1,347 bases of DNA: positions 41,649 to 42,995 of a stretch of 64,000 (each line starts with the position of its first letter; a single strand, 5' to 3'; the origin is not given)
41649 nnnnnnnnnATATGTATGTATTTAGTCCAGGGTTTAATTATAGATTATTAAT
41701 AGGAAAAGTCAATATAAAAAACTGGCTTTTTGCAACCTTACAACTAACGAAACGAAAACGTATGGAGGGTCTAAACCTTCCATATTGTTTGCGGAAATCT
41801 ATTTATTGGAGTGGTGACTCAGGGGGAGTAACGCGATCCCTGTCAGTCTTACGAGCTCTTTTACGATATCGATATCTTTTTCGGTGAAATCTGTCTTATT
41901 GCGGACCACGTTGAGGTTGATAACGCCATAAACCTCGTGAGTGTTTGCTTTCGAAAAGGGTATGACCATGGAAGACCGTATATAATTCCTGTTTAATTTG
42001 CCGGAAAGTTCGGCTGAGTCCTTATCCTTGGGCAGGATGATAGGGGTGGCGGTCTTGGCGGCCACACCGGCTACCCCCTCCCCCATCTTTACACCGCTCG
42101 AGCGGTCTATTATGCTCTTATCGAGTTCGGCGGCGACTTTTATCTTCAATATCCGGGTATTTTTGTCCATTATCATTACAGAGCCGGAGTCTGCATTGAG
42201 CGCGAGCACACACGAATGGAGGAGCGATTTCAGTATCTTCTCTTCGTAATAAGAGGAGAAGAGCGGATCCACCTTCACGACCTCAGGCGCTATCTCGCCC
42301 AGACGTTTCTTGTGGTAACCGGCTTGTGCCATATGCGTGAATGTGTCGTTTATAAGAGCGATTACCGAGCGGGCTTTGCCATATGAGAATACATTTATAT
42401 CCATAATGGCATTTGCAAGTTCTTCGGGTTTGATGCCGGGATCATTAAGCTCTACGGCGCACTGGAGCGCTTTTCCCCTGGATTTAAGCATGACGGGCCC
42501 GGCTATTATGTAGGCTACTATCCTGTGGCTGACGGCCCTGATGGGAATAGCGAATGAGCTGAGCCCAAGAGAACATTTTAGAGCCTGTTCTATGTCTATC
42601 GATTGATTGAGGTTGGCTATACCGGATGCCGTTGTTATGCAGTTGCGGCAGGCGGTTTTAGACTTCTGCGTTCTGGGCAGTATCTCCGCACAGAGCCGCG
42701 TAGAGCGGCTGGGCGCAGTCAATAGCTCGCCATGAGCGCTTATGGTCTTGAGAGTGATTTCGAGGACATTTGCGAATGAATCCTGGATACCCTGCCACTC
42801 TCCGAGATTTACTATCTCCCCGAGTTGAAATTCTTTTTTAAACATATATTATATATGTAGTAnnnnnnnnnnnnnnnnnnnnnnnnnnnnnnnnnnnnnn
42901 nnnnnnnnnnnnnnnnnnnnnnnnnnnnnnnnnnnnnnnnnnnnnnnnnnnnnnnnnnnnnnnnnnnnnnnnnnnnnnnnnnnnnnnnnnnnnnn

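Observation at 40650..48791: Exosortase/PEP-CTERM system with a non-canonical regulatory module (GAF sensor plus receiverless sigma54 EBP plus TPR protein in place of PrsK/PrsR/PrsT)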

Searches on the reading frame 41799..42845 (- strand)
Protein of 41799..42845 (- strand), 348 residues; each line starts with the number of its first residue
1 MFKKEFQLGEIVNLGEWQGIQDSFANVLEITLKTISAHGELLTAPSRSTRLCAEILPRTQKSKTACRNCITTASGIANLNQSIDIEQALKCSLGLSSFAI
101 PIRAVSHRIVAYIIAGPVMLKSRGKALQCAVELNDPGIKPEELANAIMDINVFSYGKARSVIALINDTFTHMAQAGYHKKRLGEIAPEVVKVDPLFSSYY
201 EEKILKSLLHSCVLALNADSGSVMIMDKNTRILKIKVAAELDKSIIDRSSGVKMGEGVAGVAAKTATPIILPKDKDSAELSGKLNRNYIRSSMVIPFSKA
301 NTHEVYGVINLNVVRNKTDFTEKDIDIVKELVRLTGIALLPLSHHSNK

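Call 4: search_protein_families(library=pfam, proteins=[window:41799-42845:-], max_evalue=0.01)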
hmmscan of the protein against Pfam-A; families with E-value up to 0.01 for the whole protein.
window:41799-42845:- (348 aa): 4 families
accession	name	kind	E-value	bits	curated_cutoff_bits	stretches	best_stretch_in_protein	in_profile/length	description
PF10114.15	PocR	-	2.4e-22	79.9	23.9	1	10-177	1-162/162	Sensory domain found in PocR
PF13185.12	GAF_2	-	1.6e-10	41.7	28.6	1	202-339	5-135/136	GAF domain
PF01590.32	GAF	-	1.9e-08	35.4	22.4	1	202-339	3-133/133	GAF domain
PF13492.12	GAF_3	-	5.4e-06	27.3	27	1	202-339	3-127/129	GAF domain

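Call 5: search_protein_families(library=ncbifam, proteins=[window:41799-42845:-], max_evalue=0.01)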
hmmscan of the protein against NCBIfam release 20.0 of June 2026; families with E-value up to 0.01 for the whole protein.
window:41799-42845:- (348 aa): 0 families

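Call 16: find_homologous_proteins(query=window:41799-42845:-)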
Query window:41799-42845:- (348 aa): 208 proteins with E <= 0.001 among 2823 candidates; the best 120 are listed.
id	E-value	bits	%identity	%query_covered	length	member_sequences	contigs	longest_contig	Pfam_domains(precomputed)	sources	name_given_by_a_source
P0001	4.2e-222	754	100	100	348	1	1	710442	PF13185.13,PF01590.33,PF10114.16,PF13492.13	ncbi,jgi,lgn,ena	ncbi:MAG: PocR ligand-binding domain-containing protein [Candidatus Omnitrophota bacterium]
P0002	2.2e-169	581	80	97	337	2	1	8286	PF13185.13,PF01590.33,PF10114.16,PF13492.13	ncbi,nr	ncbi:MAG: PocR ligand-binding domain-containing protein [Candidatus Omnitrophica bacterium]|nr:PocR 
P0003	1.6e-115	404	57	99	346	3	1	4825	PF13185.13,PF01590.33,PF10114.16,PF13492.13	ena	-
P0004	2.5e-114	400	56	100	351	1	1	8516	PF13185.13,PF01590.33,PF10114.16,PF13492.13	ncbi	-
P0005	1.9e-113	397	55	98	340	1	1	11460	PF13185.13,PF01590.33,PF10114.16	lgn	-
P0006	5.9e-113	396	53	99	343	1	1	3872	PF13185.13,PF01590.33,PF10114.16,PF13492.13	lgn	-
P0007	5.9e-113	396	55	99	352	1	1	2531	PF13185.13,PF01590.33,PF10114.16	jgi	-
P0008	3.1e-112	393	54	100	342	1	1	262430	PF13185.13,PF01590.33,PF10114.16,PF13492.13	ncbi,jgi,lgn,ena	ncbi:MAG: PocR ligand-binding domain-containing protein [Candidatus Omnitrophota bacterium]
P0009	3.2e-112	393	54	100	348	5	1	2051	PF13185.13,PF01590.33,PF10114.16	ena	-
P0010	3.7e-112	393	54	99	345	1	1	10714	PF13185.13,PF01590.33,PF10114.16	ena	-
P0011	7.8e-111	389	53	99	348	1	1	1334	PF13185.13,PF01590.33,PF10114.16,PF13492.13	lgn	-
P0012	2.0e-110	387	55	98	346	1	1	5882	PF13185.13,PF01590.33,PF10114.16,PF13492.13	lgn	-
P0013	2.9e-110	387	54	98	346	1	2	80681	PF13185.13,PF01590.33,PF10114.16,PF13492.13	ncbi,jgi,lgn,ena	-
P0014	5.1e-110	386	54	98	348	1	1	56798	PF13185.13,PF01590.33,PF10114.16,PF13492.13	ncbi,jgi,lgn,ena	ncbi:MAG: PocR ligand-binding domain-containing protein [Candidatus Omnitrophota bacterium]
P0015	5.8e-110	386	54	98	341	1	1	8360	PF13185.13,PF01590.33,PF10114.16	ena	-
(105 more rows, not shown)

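Call 17: find_encoding_contigs(protein=window:41799-42845:-, flank=10000, max_places=6)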
Protein window:41799-42845:- (348 aa): 2 contigs read that carry it; 1 place shown.
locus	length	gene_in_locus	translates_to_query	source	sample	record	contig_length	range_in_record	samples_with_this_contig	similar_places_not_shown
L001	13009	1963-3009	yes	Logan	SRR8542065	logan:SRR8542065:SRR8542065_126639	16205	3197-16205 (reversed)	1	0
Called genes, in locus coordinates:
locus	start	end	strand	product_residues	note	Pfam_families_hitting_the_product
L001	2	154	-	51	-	?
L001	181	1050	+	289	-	-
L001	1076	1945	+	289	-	PF13428:TPR_14 (faint), PF14559:TPR_19 (faint)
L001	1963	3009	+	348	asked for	PF10114:PocR, PF01590:GAF, PF13185:GAF_2, PF13492:GAF_3 (weak)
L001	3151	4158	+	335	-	PF00158:Sigma54_activat, PF13191:AAA_16 (faint), PF14532:Sigma54_activ_2, PF00004:AAA (weak), PF07728:AAA_5, PF25601:AAA_lid_14, PF18024:HTH_50 (faint), PF02954:HTH_8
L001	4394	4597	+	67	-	-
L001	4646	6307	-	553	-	PF02706:Wzz (weak), PF13807:GNVR, PF01656:CbiA (weak), PF13614:AAA_31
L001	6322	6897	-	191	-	PF02563:Poly_export, PF10531:SLBB, PF22461:SLBB_2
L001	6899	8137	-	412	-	PF10082:BBP2_2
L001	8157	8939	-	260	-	PF04773:FecR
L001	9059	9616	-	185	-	-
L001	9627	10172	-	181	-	-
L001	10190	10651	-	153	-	PF13623:SurA_N_2 (faint), PF13624:SurA_N_3 (faint)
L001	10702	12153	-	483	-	PF13727:CoA_binding_3, PF02397:Bac_transf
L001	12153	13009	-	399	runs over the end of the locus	PF04932:Wzy_C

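Call 19: find_related_loci(query=A1, collection=genome_contigs, flank=10000)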
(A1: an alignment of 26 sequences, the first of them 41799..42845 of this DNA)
Query A1 (348 aa) in genome_contigs; peptide patterns used: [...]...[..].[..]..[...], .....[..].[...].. (x = any residue, [..] = any of these).
71 stretches matched a pattern; 27 encode a relative of the query (tblastn E <= 1e-3); 27 distinct loci.
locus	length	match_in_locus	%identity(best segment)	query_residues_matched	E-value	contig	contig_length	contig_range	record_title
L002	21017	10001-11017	54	1-342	3e-121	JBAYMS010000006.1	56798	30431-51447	MAG: Candidatus Omnitrophota bacterium isolate SO_2016_LW1_45 scaffold00340_LW64-88_2016, whole genome shotgun sequence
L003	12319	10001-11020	54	1-342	1e-119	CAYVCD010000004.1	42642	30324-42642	MAG TPA_asm: uncultured Planctomycetia bacterium isolate SRP178699_co1_431 genome assembly, contig: NODE_841_length_4264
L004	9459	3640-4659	53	1-342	2e-118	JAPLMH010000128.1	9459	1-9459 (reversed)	MAG: Candidatus Omnitrophota bacterium isolate LacPavin_0920_WC70_MAG_48_9 LacPavin_0920_WC70_scaffold_1666425, whole ge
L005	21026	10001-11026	54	1-344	2e-118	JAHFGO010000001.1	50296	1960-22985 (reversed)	MAG: Candidatus Omnitrophota bacterium isolate nzgw317 NODE_154_length_50297_cov_3.265246, whole genome shotgun sequence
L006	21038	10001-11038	52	1-347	9e-116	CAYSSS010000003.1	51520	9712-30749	MAG TPA_asm: uncultured Planctomycetia bacterium isolate SRP178699_co1_483 genome assembly, contig: NODE_576_length_5152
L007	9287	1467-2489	50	1-344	5e-114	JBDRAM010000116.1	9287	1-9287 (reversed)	MAG: Candidatus Omnitrophota bacterium isolate MEGAHIT-group-1.1003 k141_5035234, whole genome shotgun sequence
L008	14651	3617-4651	53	1-347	4e-114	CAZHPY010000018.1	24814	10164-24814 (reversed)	MAG TPA_asm: uncultured Planctomycetia bacterium isolate binchicken_co220_179 genome assembly, contig: NODE_1193_length_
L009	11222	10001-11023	51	1-344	2e-112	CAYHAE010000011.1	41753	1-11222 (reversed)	MAG TPA_asm: uncultured Planctomycetia bacterium isolate ERP119294_co1_439 genome assembly, contig: NODE_965_length_4175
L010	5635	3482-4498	52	1-342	5e-112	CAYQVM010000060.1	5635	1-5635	MAG TPA_asm: uncultured Planctomycetia bacterium isolate binchicken_co266_91 genome assembly, contig: NODE_33689_length_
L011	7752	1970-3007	50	1-346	3e-111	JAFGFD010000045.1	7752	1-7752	MAG: Candidatus Omnitrophota bacterium isolate Zod_Metabat.1290 k87_3985610, whole genome shotgun sequence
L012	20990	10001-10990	51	10-342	3e-109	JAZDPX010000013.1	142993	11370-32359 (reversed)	MAG: Candidatus Omnitrophota bacterium isolate MEGAHIT-group-0.9 k141_12989732, whole genome shotgun sequence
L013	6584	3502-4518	50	1-342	6e-109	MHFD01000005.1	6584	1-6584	MAG: Omnitrophica bacterium RBG_13_46_9 RBG_13_scaffold_11427, whole genome shotgun sequence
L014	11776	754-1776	48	1-342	1e-106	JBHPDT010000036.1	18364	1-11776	Candidatus Omnitrophota bacterium isolate SAG AM-311-C11 NODE_36_length_18364_cov_30.549074, whole genome shotgun sequen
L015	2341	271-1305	51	1-346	5e-110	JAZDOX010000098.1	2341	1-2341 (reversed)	MAG: Candidatus Omnitrophota bacterium isolate MEGAHIT-group-0.801 k141_11310522, whole genome shotgun sequence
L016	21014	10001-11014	48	1-339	6e-105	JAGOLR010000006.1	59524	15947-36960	MAG: Candidatus Omnitrophota bacterium isolate Go_SlDig_bin_236 Go_SlDig_1258_length_59524_cov_5.235870, whole genome sh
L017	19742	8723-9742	45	1-343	6e-102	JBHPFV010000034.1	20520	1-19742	Candidatus Omnitrophota bacterium isolate SAG AM-311-K22 NODE_34_length_20520_cov_24.495187, whole genome shotgun sequen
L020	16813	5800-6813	48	1-342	2e-98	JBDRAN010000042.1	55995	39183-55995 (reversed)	MAG: Candidatus Omnitrophota bacterium isolate MEGAHIT-group-1.1004 k141_11050608, whole genome shotgun sequence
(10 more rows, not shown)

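Call 31: search_protein_families(library=pfam, proteins=[L002:8592-9983:+, L002:8246-8560:+, L017:7304-8695:+, L020:4557-5669:+, L005:8598-10001:+, L013:2087-3484:+], max_evalue=0.1)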
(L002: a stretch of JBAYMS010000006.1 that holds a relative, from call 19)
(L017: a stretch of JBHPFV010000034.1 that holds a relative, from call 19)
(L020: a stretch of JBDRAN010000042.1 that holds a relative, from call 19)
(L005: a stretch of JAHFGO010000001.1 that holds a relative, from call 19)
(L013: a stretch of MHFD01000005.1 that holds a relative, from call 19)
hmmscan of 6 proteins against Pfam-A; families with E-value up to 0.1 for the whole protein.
L002:8592-9983:+ (463 aa): 17 families
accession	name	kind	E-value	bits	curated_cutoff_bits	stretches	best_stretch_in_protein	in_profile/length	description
PF00158.32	Sigma54_activat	-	2.8e-67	226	20.2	1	150-311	7-167/168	Sigma-54 interaction domain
PF25601.1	AAA_lid_14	-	6.1e-27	93.7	27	1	317-397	1-81/87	AAA+ ATPase lid domain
PF14532.12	Sigma54_activ_2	-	2e-19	70.6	25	1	151-316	7-138/138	Sigma-54 interaction domain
PF00072.30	Response_reg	-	2.5e-16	60.2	30.2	1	11-118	1-110/111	Response regulator receiver domain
PF02954.25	HTH_8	-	1.2e-13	51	22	1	416-456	2-42/42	Bacterial regulatory protein, Fis family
PF07728.20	AAA_5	-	2.6e-07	31.2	22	1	168-288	2-124/139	AAA domain (dynein-related subfamily)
PF00004.35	AAA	-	2.4e-05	25.2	21.2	1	168-292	1-114/131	ATPase family associated with various cellular activities (AAA)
PF18024.7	HTH_50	-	0.00014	21.9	27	1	411-458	3-49/50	Helix-turn-helix domain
PF07724.20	AAA_2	-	0.00054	20.5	27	1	165-298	3-136/166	AAA domain (Cdc48 subfamily)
PF13191.12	AAA_16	-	0.0015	19.5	32.6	1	144-205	2-63/167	AAA ATPase domain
PF13384.12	HTH_23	-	0.0018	18.5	24.6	1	420-456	6-41/50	Homeodomain-like domain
PF01078.27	Mg_chelatase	-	0.01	15.7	20.3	0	167-286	24-157/207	Magnesium chelatase, subunit ChlI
PF12775.13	AAA_7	-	0.016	15.2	25.8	1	155-223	23-95/181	P-loop containing dynein motor region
PF10421.14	OAS1_C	-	0.036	14.1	19.9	1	320-365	43-87/188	2'-5'-oligoadenylate synthetase 1, domain 2, C-terminus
PF06068.19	TIP49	-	0.043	13.4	23.8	1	155-203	40-86/347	TIP49 P-loop domain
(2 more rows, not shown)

L002:8246-8560:+ (104 aa): 1 family
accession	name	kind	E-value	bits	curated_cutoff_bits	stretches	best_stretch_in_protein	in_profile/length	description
PF06738.18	ThrE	-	0.099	12.5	26.3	0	2-53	47-99/241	Putative threonine/serine exporter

L017:7304-8695:+ (463 aa): 23 families
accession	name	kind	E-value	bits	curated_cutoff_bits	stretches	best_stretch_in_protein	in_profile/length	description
PF00158.32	Sigma54_activat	-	6.3e-66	221.6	20.2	1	143-310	1-167/168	Sigma-54 interaction domain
PF25601.1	AAA_lid_14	-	1.7e-27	95.5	27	1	316-391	1-76/87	AAA+ ATPase lid domain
PF14532.12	Sigma54_activ_2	-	9.7e-18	65.2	25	1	145-315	2-138/138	Sigma-54 interaction domain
PF00072.30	Response_reg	-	9.7e-17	61.6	30.2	1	7-114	2-111/111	Response regulator receiver domain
PF02954.25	HTH_8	-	2.3e-15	56.4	22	1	415-455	2-42/42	Bacterial regulatory protein, Fis family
PF07728.20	AAA_5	-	3.1e-09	37.4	22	1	167-292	2-126/139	AAA domain (dynein-related subfamily)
PF13191.12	AAA_16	-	1.3e-06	29.5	32.6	1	143-241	2-98/167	AAA ATPase domain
PF00004.35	AAA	-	1.4e-06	29.2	21.2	1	167-301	1-127/131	ATPase family associated with various cellular activities (AAA)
PF18024.7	HTH_50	-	6.8e-06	26.1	27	1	410-458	3-50/50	Helix-turn-helix domain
PF13384.12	HTH_23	-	2.5e-05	24.4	24.6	1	416-456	3-42/50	Homeodomain-like domain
PF07724.20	AAA_2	-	0.00029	21.4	27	1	164-296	3-135/166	AAA domain (Cdc48 subfamily)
PF13556.12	HTH_30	-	0.00054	20.1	27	1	424-454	5-35/59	PucR C-terminal helix-turn-helix domain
PF13518.12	HTH_28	-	0.0033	17.9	25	1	430-456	11-37/52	Helix-turn-helix domain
PF01381.28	HTH_3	-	0.0055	17.2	23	1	425-449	3-27/55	Helix-turn-helix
PF13551.12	HTH_29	-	0.0066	17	28.1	1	427-456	8-37/64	Winged helix-turn helix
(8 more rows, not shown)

L020:4557-5669:+ (370 aa): 18 families
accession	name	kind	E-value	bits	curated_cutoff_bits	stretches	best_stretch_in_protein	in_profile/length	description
PF00158.32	Sigma54_activat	-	5.2e-66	221.9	20.2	1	50-216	2-167/168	Sigma-54 interaction domain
PF25601.1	AAA_lid_14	-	1.2e-25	89.6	27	1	222-299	1-78/87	AAA+ ATPase lid domain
PF14532.12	Sigma54_activ_2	-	7e-17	62.4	25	1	50-221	1-138/138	Sigma-54 interaction domain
PF02954.25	HTH_8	-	3.6e-14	52.6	22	1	324-362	4-42/42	Bacterial regulatory protein, Fis family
PF07728.20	AAA_5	-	1.7e-09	38.3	22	1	73-192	2-123/139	AAA domain (dynein-related subfamily)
PF13384.12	HTH_23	-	3.5e-06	27.1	24.6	1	323-363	3-42/50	Homeodomain-like domain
PF18024.7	HTH_50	-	4.5e-06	26.7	27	1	317-364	3-49/50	Helix-turn-helix domain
PF13551.12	HTH_29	-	0.00027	21.4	28.1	1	338-363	11-37/64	Winged helix-turn helix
PF01078.27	Mg_chelatase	-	0.00029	20.7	20.3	1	67-187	19-151/207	Magnesium chelatase, subunit ChlI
PF00004.35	AAA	-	0.0004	21.3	21.2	1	73-196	1-113/131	ATPase family associated with various cellular activities (AAA)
PF13556.12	HTH_30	-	0.00048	20.3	27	1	331-361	5-35/59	PucR C-terminal helix-turn-helix domain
PF13191.12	AAA_16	-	0.001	20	32.6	1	53-107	6-66/167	AAA ATPase domain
PF07724.20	AAA_2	-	0.0019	18.7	27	1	71-202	4-135/166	AAA domain (Cdc48 subfamily)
PF13518.12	HTH_28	-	0.012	16.1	25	1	332-363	8-37/52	Helix-turn-helix domain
PF13309.12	HTH_22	-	0.036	14.5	29.6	0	321-360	19-63/63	HTH domain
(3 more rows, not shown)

L005:8598-10001:+ (467 aa): 28 families (the best 25 are shown)
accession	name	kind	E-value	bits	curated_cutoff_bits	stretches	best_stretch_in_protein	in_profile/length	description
PF00158.32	Sigma54_activat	-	4.9e-67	225.2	20.2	1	147-308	7-167/168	Sigma-54 interaction domain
PF25601.1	AAA_lid_14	-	1.4e-26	92.5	27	1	314-392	1-79/87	AAA+ ATPase lid domain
PF14532.12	Sigma54_activ_2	-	2.3e-20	73.7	25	1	147-313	6-138/138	Sigma-54 interaction domain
PF00072.30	Response_reg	-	4.3e-17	62.7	30.2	1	6-113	1-110/111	Response regulator receiver domain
PF02954.25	HTH_8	-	1.6e-14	53.7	22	1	413-453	2-42/42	Bacterial regulatory protein, Fis family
PF07728.20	AAA_5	-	2.5e-09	37.7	22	1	165-284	2-123/139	AAA domain (dynein-related subfamily)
PF00004.35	AAA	-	8.7e-07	29.9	21.2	1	165-289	1-114/131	ATPase family associated with various cellular activities (AAA)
PF07724.20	AAA_2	-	6.5e-05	23.5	27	1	162-295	3-136/166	AAA domain (Cdc48 subfamily)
PF13384.12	HTH_23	-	0.00011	22.3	24.6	1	416-452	5-39/50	Homeodomain-like domain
PF01078.27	Mg_chelatase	-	0.00015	21.7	20.3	1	159-283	19-157/207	Magnesium chelatase, subunit ChlI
PF13191.12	AAA_16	-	0.00031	21.7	32.6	1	141-241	2-100/167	AAA ATPase domain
PF18024.7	HTH_50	-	0.001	19.1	27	1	408-454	3-48/50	Helix-turn-helix domain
PF13556.12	HTH_30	-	0.0016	18.6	27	1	427-452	10-35/59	PucR C-terminal helix-turn-helix domain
PF00493.29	MCM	-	0.0053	16.3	23.3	1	120-298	16-187/224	MCM P-loop domain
PF17762.8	HTH_ParB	-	0.0083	16.7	22.6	1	423-459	14-50/102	ParB HTH domain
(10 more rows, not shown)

L013:2087-3484:+ (465 aa): 22 families
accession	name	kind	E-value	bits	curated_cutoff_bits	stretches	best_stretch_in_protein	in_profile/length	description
PF00158.32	Sigma54_activat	-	3.3e-67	225.8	20.2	1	143-310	1-167/168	Sigma-54 interaction domain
PF25601.1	AAA_lid_14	-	8.8e-26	90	27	1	316-393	1-78/87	AAA+ ATPase lid domain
PF14532.12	Sigma54_activ_2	-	1.8e-18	67.5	25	1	144-315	1-138/138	Sigma-54 interaction domain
PF00072.30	Response_reg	-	2.5e-14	53.8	30.2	1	7-113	2-110/111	Response regulator receiver domain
PF02954.25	HTH_8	-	3.3e-14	52.8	22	1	416-456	2-42/42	Bacterial regulatory protein, Fis family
PF07728.20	AAA_5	-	1.7e-09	38.3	22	1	167-287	2-124/139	AAA domain (dynein-related subfamily)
PF00004.35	AAA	-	2e-06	28.7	21.2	1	167-288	1-111/131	ATPase family associated with various cellular activities (AAA)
PF18024.7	HTH_50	-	2.1e-05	24.5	27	1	411-458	3-49/50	Helix-turn-helix domain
PF13384.12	HTH_23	-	6.7e-05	23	24.6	1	416-454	2-39/50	Homeodomain-like domain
PF07726.17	AAA_3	-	0.00023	21.5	27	1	167-285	2-111/131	ATPase family associated with various cellular activities (AAA)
PF13556.12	HTH_30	-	0.00034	20.8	27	1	423-456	3-36/59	PucR C-terminal helix-turn-helix domain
PF13191.12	AAA_16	-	0.0014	19.6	32.6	1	150-253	9-113/167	AAA ATPase domain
PF12775.13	AAA_7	-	0.0077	16.2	25.8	1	152-202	21-72/181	P-loop containing dynein motor region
PF07724.20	AAA_2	-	0.022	15.3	27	1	165-297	4-136/166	AAA domain (Cdc48 subfamily)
PF13551.12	HTH_29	-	0.022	15.3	28.1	1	423-456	3-36/64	Winged helix-turn helix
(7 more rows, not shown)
